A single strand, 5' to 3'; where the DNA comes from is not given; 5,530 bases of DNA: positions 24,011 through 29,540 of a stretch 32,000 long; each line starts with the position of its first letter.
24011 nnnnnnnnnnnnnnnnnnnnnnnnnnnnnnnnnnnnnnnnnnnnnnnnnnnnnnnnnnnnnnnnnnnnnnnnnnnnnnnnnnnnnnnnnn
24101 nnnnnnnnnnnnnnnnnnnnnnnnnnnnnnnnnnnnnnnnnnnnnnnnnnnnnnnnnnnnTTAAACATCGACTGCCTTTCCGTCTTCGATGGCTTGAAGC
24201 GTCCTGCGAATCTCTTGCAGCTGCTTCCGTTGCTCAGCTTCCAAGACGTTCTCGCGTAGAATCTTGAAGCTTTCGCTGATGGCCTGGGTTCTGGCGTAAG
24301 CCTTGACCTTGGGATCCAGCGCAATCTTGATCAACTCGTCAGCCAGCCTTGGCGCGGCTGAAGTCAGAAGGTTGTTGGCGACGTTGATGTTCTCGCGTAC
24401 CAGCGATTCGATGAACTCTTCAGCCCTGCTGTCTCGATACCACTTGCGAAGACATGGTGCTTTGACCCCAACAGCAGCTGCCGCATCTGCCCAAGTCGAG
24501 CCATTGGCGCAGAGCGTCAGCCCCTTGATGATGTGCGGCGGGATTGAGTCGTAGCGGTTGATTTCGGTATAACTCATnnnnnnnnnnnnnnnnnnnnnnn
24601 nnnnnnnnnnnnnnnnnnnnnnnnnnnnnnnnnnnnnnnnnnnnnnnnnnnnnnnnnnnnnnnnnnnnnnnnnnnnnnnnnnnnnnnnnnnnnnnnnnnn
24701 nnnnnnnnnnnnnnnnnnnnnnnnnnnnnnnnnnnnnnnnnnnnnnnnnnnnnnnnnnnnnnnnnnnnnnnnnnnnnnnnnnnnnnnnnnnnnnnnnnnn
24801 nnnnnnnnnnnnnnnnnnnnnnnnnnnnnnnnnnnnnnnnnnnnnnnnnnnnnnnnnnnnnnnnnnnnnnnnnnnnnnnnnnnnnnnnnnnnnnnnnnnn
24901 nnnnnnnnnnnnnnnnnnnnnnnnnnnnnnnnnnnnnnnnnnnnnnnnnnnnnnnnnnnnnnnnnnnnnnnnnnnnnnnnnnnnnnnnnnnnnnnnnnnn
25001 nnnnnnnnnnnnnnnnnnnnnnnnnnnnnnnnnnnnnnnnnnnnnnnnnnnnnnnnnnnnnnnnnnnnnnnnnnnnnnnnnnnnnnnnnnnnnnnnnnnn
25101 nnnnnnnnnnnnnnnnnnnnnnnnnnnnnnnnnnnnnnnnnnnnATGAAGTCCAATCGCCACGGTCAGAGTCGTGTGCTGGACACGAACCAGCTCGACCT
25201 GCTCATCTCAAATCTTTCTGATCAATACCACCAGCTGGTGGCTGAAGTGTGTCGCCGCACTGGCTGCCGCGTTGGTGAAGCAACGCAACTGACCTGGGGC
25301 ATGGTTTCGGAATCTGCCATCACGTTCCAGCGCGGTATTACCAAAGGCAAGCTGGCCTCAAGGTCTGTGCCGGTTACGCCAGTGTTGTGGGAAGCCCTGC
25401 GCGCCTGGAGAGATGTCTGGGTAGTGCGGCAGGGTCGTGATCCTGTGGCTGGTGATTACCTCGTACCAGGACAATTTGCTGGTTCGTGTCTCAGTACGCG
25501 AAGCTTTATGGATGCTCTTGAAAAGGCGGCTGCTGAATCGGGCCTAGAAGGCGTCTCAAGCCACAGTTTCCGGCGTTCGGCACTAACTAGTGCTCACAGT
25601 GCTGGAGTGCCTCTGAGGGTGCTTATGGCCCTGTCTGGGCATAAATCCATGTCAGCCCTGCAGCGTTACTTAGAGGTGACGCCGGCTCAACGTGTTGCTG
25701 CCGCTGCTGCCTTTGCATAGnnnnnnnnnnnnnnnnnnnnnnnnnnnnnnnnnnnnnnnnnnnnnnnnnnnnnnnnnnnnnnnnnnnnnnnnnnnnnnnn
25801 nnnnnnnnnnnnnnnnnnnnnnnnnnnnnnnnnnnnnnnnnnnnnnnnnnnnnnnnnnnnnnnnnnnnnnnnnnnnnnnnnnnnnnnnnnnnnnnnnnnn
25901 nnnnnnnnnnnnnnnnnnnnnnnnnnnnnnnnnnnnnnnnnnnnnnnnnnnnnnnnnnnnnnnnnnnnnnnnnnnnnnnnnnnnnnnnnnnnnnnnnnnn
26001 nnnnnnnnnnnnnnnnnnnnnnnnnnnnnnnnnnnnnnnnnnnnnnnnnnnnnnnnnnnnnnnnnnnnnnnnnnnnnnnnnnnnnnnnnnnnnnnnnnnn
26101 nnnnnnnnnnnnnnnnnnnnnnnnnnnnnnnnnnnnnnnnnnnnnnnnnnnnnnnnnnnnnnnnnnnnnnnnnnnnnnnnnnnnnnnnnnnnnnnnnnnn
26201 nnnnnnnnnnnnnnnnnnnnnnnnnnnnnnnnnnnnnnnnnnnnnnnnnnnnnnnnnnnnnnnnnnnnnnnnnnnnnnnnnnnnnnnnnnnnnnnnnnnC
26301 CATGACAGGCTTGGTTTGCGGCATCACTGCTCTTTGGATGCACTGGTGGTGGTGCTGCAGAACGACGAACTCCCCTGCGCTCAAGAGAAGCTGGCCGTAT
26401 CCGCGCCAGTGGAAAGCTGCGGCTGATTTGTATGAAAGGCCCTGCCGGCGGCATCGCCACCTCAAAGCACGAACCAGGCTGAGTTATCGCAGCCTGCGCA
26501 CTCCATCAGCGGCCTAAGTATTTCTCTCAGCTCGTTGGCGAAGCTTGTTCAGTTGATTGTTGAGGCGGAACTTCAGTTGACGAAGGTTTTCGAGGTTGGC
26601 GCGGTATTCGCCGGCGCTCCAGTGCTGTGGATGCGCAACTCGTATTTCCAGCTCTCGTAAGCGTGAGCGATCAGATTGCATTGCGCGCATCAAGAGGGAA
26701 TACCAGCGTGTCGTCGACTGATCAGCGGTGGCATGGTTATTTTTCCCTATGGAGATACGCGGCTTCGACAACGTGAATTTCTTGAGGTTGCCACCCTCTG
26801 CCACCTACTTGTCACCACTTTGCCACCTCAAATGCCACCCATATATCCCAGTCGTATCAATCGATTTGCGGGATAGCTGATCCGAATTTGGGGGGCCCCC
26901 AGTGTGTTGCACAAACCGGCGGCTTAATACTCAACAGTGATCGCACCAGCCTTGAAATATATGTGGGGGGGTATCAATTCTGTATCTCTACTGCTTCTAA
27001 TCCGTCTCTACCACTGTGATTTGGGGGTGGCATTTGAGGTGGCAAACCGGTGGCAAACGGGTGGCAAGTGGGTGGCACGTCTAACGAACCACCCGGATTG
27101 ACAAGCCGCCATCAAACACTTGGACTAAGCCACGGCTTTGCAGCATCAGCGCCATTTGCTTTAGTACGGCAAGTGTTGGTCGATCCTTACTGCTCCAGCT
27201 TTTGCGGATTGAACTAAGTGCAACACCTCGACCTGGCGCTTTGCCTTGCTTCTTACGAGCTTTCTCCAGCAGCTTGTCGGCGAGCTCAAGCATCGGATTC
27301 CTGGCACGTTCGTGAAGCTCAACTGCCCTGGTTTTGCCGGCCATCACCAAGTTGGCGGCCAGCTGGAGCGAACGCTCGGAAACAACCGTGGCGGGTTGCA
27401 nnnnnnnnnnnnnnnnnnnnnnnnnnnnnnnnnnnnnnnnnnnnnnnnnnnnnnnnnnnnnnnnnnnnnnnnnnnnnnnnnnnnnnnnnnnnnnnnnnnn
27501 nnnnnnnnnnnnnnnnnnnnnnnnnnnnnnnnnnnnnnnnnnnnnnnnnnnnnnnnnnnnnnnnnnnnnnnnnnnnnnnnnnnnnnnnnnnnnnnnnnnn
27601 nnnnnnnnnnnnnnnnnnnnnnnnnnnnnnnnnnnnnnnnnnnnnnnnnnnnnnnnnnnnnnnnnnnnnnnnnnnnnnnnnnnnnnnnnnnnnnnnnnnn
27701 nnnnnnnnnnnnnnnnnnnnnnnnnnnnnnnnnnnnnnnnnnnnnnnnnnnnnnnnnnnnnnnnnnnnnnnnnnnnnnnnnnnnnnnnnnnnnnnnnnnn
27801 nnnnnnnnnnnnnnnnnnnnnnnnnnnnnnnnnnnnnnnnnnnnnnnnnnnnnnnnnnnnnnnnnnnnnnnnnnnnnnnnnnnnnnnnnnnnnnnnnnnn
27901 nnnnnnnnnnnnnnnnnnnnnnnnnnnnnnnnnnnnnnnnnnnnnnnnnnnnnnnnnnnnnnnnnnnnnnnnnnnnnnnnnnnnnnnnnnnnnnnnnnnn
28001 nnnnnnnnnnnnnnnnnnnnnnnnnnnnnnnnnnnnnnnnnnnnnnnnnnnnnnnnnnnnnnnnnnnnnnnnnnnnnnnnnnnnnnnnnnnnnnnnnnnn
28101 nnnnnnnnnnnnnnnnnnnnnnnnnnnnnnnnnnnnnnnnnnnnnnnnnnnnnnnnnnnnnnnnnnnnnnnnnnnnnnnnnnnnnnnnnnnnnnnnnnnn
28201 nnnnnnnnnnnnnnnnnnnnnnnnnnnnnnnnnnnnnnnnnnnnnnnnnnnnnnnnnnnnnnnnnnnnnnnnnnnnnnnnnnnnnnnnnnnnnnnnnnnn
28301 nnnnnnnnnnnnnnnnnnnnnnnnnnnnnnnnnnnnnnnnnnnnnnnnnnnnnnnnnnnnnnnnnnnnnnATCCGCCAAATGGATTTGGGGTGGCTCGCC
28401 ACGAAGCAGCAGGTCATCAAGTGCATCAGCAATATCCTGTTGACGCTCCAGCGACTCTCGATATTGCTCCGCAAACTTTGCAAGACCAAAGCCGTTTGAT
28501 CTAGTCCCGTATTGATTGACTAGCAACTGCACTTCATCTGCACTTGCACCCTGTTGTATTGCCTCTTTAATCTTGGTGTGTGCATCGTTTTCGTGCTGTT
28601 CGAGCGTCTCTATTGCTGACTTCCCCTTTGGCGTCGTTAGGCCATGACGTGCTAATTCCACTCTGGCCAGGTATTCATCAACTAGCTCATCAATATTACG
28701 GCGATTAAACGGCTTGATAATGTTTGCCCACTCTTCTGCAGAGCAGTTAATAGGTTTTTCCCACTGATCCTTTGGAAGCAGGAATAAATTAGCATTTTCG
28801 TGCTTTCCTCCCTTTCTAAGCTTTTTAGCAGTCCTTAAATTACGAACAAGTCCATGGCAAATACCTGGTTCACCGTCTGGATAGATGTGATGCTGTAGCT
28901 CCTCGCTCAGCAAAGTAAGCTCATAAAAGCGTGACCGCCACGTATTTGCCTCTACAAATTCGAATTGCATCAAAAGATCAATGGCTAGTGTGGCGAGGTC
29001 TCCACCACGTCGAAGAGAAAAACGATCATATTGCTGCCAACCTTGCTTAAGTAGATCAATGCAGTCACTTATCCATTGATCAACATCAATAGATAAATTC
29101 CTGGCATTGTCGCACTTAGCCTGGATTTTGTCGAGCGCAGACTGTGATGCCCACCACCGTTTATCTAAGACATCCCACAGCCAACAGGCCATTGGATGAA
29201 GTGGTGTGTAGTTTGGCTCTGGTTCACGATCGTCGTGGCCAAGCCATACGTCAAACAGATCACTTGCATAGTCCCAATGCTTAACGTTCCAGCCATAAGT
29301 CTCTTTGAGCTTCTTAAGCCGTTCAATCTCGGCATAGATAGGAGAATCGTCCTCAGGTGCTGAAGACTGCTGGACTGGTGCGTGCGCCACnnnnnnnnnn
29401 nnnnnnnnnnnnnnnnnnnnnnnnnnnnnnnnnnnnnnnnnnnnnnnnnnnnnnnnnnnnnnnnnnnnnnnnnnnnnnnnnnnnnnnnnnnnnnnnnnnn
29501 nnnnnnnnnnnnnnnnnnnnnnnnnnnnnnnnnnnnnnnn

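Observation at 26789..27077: Two inverted arrays of five GGTGGCA iterons at helical spacing: candidate replication origin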

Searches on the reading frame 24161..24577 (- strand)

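Call 7: search_protein_families(library=pfam, proteins=[window:24161-24577:-], max_evalue=0.01)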
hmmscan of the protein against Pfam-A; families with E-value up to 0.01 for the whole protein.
window:24161-24577:- (138 aa): 1 family
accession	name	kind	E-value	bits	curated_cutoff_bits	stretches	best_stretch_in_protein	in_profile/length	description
PF13384.12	HTH_23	-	0.0018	18.5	24.6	1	20-51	11-42/50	Homeodomain-like domain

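Call 11: search_protein_families(library=phrogs, proteins=[window:24161-24577:-], max_evalue=0.01)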
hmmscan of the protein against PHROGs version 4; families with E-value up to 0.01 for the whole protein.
window:24161-24577:- (138 aa): 1 family
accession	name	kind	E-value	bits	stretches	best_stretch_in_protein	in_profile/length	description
phrog_7344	-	head and packaging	0.0028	18.9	1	24-118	26-120/161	terminase small subunit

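Call 84: search_protein_families(library=ncbifam, proteins=[window:24161-24577:-], max_evalue=0.1)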
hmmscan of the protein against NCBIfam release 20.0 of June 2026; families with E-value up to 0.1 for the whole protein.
window:24161-24577:- (138 aa): 2 families
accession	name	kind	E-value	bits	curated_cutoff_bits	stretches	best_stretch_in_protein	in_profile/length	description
NF052535.1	CoM_syn_XcbC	exception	0.038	12.8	575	1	51-130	398-475/495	2-phosphosulfolactate phosphatase XcbC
TIGR02890.1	bacill_yteA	subfamily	0.074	13.2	134.4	0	101-134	52-85/159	regulatory protein, yteA family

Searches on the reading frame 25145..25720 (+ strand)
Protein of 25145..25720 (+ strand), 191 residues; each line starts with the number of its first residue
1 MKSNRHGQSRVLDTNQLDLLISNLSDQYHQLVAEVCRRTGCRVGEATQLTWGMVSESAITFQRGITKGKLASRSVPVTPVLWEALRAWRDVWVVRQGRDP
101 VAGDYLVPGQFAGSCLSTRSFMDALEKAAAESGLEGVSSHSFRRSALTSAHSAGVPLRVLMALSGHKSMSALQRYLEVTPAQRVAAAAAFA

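Call 7: search_protein_families(library=pfam, proteins=[window:25145-25720:+], max_evalue=0.01)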
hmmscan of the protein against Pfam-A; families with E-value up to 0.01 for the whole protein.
window:25145-25720:+ (191 aa): 1 family
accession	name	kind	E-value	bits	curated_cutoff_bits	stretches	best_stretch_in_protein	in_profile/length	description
PF00589.27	Phage_integrase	-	3.2e-21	76.3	27.1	1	11-179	2-169/172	Phage integrase family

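Call 11: search_protein_families(library=phrogs, proteins=[window:25145-25720:+], max_evalue=0.01)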
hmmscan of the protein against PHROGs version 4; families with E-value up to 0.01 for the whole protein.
window:25145-25720:+ (191 aa): 3 families
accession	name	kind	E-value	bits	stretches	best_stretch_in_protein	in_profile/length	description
phrog_1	-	integration and excision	2.3e-30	107.4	1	9-190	268-447/611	integrase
phrog_216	-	integration and excision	5.2e-25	89.1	1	1-190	45-236/301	integrase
phrog_23271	-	unknown function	6.4e-05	23.8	1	137-178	9-50/67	-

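Call 84: search_protein_families(library=ncbifam, proteins=[window:25145-25720:+], max_evalue=0.1)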
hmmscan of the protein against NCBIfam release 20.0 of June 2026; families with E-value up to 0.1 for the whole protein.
window:25145-25720:+ (191 aa): 7 families
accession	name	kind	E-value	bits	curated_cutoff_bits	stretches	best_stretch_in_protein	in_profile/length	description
TIGR02224.1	recomb_XerC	equivalog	5.3e-14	52.3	335.15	1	26-181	127-280/295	tyrosine recombinase XerC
NF040815.2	recomb_XerA_Arch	equivalog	2e-13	50.5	220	1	8-180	93-256/263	site-specific tyrosine recombinase/integron integrase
TIGR02225.1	recomb_XerD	equivalog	2.4e-10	40.2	329.6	1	34-180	131-276/290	site-specific tyrosine recombinase XerD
NF001399.0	PRK00283.1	subfamily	3e-09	36.6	279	1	34-180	141-285/300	tyrosine recombinase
TIGR02249.1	integrase_gron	subfamily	0.0033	16.8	265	1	117-179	238-301/315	integron integrase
NF002331.0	PRK01287.1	subfamily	0.0041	16.1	371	1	34-179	169-313/365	site-specific tyrosine recombinase XerC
NF011256.0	PRK14662.1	equivalog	0.072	13.5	150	0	81-101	62-82/123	4'-phosphopantetheinyl transferase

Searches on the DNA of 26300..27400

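Call 33: search_rna_families(source=window, start=26300, end=27400, threshold=evalue, max_evalue=1)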
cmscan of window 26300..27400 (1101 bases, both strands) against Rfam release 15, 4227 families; matches with E-value up to 1: 1.
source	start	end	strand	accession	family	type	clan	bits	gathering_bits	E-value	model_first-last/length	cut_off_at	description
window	27136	27244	-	RF02681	Twister-sister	Gene; ribozyme;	-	18.3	34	0.67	1-81/81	no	Twister_sister_ribozyme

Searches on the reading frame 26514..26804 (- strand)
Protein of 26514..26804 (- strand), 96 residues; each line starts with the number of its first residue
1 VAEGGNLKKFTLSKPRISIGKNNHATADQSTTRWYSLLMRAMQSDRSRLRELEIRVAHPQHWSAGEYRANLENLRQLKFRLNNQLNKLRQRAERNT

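Call 7: search_protein_families(library=pfam, proteins=[window:26514-26804:-], max_evalue=0.01)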
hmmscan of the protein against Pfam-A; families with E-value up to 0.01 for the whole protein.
window:26514-26804:- (96 aa): 0 families

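Call 11: search_protein_families(library=phrogs, proteins=[window:26514-26804:-], max_evalue=0.01)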
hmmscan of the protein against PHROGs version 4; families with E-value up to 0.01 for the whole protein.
window:26514-26804:- (96 aa): 0 families

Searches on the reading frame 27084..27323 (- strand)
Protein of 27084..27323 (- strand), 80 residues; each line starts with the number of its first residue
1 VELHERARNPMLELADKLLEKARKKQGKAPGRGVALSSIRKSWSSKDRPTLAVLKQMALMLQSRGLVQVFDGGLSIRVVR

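Call 70: predict_structure(alignment_id=A4)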
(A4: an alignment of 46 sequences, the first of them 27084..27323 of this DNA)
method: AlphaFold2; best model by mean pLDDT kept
length: 80 residues; sequences in the alignment: 46
mean_pLDDT: 84.0   pTM: 0.72
mean pLDDT of the five models: 84.0, 81.6, 81.5, 81.4, 79.3
residues with pLDDT >= 90: 42; 70-90: 25; 50-70: 11; < 50: 2
segments of 3 or more residues with pLDDT < 50: none
pLDDT, mean of each block of 10 residues (from residue 1): 56 88 82 87 90 91 91 87
secondary structure, 60 per line:
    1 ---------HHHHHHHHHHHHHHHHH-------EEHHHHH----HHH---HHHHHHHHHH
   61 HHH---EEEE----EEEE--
elements in order: H10-26 H36-40 H51-63 E67-70 E75-78

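Call 72: fold_search(model_id=the predicted structure, library=pdb)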
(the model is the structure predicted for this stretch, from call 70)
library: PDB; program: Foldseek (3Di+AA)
matches with E <= 10: 767; with E <= 0.001: 0
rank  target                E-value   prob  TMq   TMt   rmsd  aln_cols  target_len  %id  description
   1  3o6b_B                1.4e-02  1.00  0.62  0.69   2.9        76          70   13  A Dual E3 Mechanism for Rub1 Ligation to Cdc53: Dcn1(P)-Cdc53(WHB) low resolution (released 2010-09-15)
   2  9e2x_5                3.4e-02  0.97  0.56  0.09   6.1        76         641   13  Cryo-EM structure of yeast CMG helicase stalled at G4-containing DNA template, state 2 (released 2025-03-19)
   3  7ne9_AAA              4.1e-02  0.98  0.52  0.37   4.1        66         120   20  A single sensor controls large variations in zinc quotas in a marine cyanobacterium (released 2022-03-02)
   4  3o6b_D                6.2e-02  0.93  0.50  0.56   3.7        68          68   13  A Dual E3 Mechanism for Rub1 Ligation to Cdc53: Dcn1(P)-Cdc53(WHB) low resolution (released 2010-09-15)
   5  6wgi_4                7.1e-02  0.93  0.54  0.09   3.8        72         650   18  Atomic model of the mutant OCCM (ORC-Cdc6-Cdt1-Mcm2-7 with Mcm6 WHD truncation) loaded on DNA at 10.5 A resolution (released 2020-07-15)
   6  7ne9_CCC              8.6e-02  0.97  0.56  0.40   4.0        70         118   20  A single sensor controls large variations in zinc quotas in a marine cyanobacterium (released 2022-03-02)
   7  3o6b_H                9.9e-02  0.94  0.53  0.60   3.4        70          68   13  A Dual E3 Mechanism for Rub1 Ligation to Cdc53: Dcn1(P)-Cdc53(WHB) low resolution (released 2010-09-15)
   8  7qz5_B                1.1e-01  0.98  0.62  0.49   3.0        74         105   18  Transcriptional regulator LmrR with Trp-67 and Trp-96 replaced by the unnatural amino acid 5-fluoroTrp (released 2022-11-23)
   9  3tdz_D                1.1e-01  0.94  0.58  0.61   3.6        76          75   13  N-terminal acetylation acts as an avidity enhancer within an interconnected multiprotein complex: Structure of a human (released 2011-10-12)
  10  3tdu_D                1.1e-01  0.93  0.59  0.62   4.7        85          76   13  N-terminal acetylation acts as an avidity enhancer within an interconnected multiprotein complex: Structure of a human (released 2011-10-12)
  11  8s0e_7                1.2e-01  0.96  0.58  0.16   2.6        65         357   22  H. sapiens OCCM bound to double stranded DNA (released 2024-10-02)
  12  8rwv_7                1.2e-01  0.90  0.56  0.08   3.0        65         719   22  Human OCCM DNA licensing intermediate (released 2025-02-05)
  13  3o2p_E                1.2e-01  0.87  0.53  0.51   5.3        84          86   13  A Dual E3 Mechanism for Rub1 Ligation to Cdc53: Dcn1(P)-Cdc53(WHB) (released 2010-09-15)
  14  7qhs_5                1.5e-01  0.90  0.55  0.09   3.1        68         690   15  S. cerevisiae CMGE nucleating origin DNA melting (released 2022-06-15)
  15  9f2a_C                1.6e-01  0.97  0.61  0.74   2.5        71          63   13  Pyrococcus abyssi PolD in complex with Rpa2 winged-helix domain class 2 (composite map) (released 2024-12-04)
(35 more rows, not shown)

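Call 83: search_protein_families(library=pfam, proteins=[window:27084-27323:-], max_evalue=5)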
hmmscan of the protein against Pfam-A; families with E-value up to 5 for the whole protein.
window:27084-27323:- (80 aa): 0 families

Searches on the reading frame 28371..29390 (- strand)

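Call 83: search_protein_families(library=pfam, proteins=[window:28371-29390:-], max_evalue=5)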
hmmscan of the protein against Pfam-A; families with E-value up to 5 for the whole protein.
window:28371-29390:- (340 aa): 1 family
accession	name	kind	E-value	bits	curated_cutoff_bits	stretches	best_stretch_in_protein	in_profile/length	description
PF04190.19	GET4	-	0.055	13.6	30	1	108-160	5-58/257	Golgi to ER traffic protein 4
